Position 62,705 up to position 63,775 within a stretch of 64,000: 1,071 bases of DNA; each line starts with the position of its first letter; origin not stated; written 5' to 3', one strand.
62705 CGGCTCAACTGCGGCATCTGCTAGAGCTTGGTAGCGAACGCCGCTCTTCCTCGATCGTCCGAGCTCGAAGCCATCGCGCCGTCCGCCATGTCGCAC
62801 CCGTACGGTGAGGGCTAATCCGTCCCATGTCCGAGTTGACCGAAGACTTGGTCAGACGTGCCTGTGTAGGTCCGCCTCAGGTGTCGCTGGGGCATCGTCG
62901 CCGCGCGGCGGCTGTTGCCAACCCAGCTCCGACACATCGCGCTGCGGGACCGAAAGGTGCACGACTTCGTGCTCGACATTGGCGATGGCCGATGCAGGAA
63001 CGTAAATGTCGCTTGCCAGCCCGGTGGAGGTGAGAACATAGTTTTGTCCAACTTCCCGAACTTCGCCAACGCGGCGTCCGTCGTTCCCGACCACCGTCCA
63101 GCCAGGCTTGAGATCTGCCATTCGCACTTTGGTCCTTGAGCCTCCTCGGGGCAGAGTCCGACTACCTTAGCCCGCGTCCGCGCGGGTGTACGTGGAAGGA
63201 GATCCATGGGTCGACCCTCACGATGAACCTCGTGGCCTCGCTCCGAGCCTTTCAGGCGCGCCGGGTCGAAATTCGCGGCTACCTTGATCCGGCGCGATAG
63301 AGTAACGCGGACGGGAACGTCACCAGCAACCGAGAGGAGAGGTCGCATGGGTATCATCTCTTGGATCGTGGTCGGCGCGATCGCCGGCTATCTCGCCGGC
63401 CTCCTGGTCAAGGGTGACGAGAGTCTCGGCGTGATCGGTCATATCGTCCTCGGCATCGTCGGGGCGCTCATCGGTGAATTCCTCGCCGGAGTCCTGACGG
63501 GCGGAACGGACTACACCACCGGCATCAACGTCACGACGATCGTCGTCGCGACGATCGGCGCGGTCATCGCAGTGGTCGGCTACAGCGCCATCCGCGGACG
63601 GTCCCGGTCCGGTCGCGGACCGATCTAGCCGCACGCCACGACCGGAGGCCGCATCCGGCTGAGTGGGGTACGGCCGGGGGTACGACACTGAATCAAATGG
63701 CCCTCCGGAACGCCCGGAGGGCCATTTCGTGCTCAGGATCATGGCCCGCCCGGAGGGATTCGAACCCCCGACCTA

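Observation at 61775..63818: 51-bp perfect duplication of the tRNA-Arg(TCG) 3' half brackets a 2-kb accessory segment: footprint of an integrase-less integrative element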

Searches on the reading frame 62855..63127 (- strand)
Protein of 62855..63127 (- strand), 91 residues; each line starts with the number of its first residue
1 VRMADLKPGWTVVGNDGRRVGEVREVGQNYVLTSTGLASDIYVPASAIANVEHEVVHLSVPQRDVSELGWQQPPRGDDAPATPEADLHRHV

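Call 11: search_protein_families(library=pfam, proteins=[window:62855-63127:-], max_evalue=0.01)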
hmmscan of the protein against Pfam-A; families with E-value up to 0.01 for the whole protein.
window:62855-63127:- (91 aa): 1 family
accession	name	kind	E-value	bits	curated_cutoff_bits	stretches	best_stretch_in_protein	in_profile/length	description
PF09939.14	DUF2171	-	1.9e-07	31.7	25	1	7-65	2-63/64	Uncharacterized protein conserved in bacteria (DUF2171)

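Call 61: search_protein_families(library=phrogs, proteins=[window:62855-63127:-], max_evalue=0.001)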
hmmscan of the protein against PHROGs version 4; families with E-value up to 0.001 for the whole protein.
window:62855-63127:- (91 aa): 0 families

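Call 68: find_homologous_proteins(query=window:62855-63127:-, max_evalue=1e-8)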
Query window:62855-63127:- (91 aa): 788 proteins with E <= 1e-8 among 789 candidates; the best 120 are listed.
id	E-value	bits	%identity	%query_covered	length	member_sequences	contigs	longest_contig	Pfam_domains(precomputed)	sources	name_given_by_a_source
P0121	2.8e-54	199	99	100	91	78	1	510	PF09939.15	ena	-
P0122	3.4e-47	176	91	98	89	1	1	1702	PF09939.15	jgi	jgi:hypothetical protein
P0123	2.2e-46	174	88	100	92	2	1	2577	PF09939.15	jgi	jgi:hypothetical protein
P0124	3.6e-46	173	87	100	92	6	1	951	PF09939.15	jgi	jgi:hypothetical protein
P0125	3.9e-46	173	85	100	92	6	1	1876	PF09939.15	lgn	-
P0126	9.3e-46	172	86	100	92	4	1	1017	PF09939.15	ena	-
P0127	3.3e-45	170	87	100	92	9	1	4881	PF09939.15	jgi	jgi:hypothetical protein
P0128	5.7e-45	169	83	100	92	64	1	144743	PF09939.15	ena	-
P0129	6.4e-45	169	88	100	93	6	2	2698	PF09939.15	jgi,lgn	jgi:hypothetical protein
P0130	1.1e-44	168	82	100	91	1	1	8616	PF09939.15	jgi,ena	-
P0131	1.1e-44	168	86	100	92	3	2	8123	PF09939.15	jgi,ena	-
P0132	1.4e-44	168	87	98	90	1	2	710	PF09939.15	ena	-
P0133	1.8e-44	168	86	100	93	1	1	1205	PF09939.15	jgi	jgi:hypothetical protein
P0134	1.9e-44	168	85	100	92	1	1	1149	PF09939.15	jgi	jgi:hypothetical protein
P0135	2.0e-44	168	86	98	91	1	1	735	PF09939.15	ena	-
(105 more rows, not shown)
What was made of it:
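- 62852..63127 (-): DUF2171 small protein. 788 homologs, many at 80-99% identity (call 68).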

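Call 70: find_encoding_contigs(protein=P0128, flank=6000, max_places=2)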
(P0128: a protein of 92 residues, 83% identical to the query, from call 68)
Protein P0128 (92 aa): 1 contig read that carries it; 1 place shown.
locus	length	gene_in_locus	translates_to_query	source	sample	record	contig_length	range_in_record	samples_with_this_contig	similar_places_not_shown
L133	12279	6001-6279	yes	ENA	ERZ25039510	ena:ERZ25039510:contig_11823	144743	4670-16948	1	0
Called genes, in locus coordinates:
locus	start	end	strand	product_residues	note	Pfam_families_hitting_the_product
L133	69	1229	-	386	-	-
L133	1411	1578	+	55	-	-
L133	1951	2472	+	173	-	-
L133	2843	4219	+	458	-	PF01565:FAD_binding_4, PF08031:BBE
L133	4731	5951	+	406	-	PF00211:Guanylate_cyc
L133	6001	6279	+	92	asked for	PF09939:DUF2171 (weak)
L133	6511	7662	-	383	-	PF09985:Glucodextran_C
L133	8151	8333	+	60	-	-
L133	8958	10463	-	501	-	PF22058:X25_BaPul_like, PF09137:Glucodextran_N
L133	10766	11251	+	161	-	PF03575:Peptidase_S51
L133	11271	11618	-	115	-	PF02641:DUF190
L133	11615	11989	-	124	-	PF02537:CRCB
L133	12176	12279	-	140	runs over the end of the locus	PF01451:LMWPc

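Call 71: find_encoding_contigs(protein=P0130, flank=6000, max_places=2)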
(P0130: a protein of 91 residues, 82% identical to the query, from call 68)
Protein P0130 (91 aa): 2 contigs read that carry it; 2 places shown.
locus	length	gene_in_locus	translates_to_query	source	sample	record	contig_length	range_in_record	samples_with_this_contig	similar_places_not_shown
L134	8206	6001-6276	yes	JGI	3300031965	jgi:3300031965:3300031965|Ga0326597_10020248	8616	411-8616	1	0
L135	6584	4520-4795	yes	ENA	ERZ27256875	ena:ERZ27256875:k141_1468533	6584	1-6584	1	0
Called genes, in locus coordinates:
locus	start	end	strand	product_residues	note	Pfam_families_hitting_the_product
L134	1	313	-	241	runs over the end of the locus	?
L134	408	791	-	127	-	-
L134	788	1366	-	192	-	PF13274:SocA_Panacea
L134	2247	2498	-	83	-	-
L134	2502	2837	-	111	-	-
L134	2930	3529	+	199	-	-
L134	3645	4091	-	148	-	-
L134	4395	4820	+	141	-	PF13474:SnoaL_3, PF14534:DUF4440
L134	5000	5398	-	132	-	PF07366:SnoaL (weak), PF12680:SnoaL_2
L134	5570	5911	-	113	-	-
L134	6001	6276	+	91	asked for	PF09939:DUF2171 (weak)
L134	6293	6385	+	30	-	-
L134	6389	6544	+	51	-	-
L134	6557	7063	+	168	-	PF00589:Phage_integrase (weak)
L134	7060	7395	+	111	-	-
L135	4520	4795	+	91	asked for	PF09939:DUF2171 (weak)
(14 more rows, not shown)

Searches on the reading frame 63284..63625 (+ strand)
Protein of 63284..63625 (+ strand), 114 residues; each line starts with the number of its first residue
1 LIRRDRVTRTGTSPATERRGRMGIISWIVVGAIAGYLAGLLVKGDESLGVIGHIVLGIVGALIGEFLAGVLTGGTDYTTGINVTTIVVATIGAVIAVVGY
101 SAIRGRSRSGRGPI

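Call 11: search_protein_families(library=pfam, proteins=[window:63284-63625:+], max_evalue=0.01)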
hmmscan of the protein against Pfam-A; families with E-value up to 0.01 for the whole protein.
window:63284-63625:+ (114 aa): 1 family
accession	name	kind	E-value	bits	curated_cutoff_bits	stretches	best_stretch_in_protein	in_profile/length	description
PF04226.18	Transgly_assoc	-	4.2e-09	36.9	25.3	1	54-105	1-49/49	Transglycosylase associated protein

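Call 14: find_encoding_contigs(protein=window:63347-63625:+, flank=10000, max_places=8)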
Protein seq(93 aa) (93 aa): no gene with exactly this product is on record in the collection.
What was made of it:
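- Tried and rejected: Exact look-up of the GlsB protein: not on record (call 14).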

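Call 61: search_protein_families(library=phrogs, proteins=[window:63347-63625:+], max_evalue=0.001)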
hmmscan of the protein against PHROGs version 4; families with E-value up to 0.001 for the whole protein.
window:63347-63625:+ (93 aa): 1 family
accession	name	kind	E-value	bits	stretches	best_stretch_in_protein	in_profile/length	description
phrog_15180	-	unknown function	9.2e-05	23.7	1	6-87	6-81/82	-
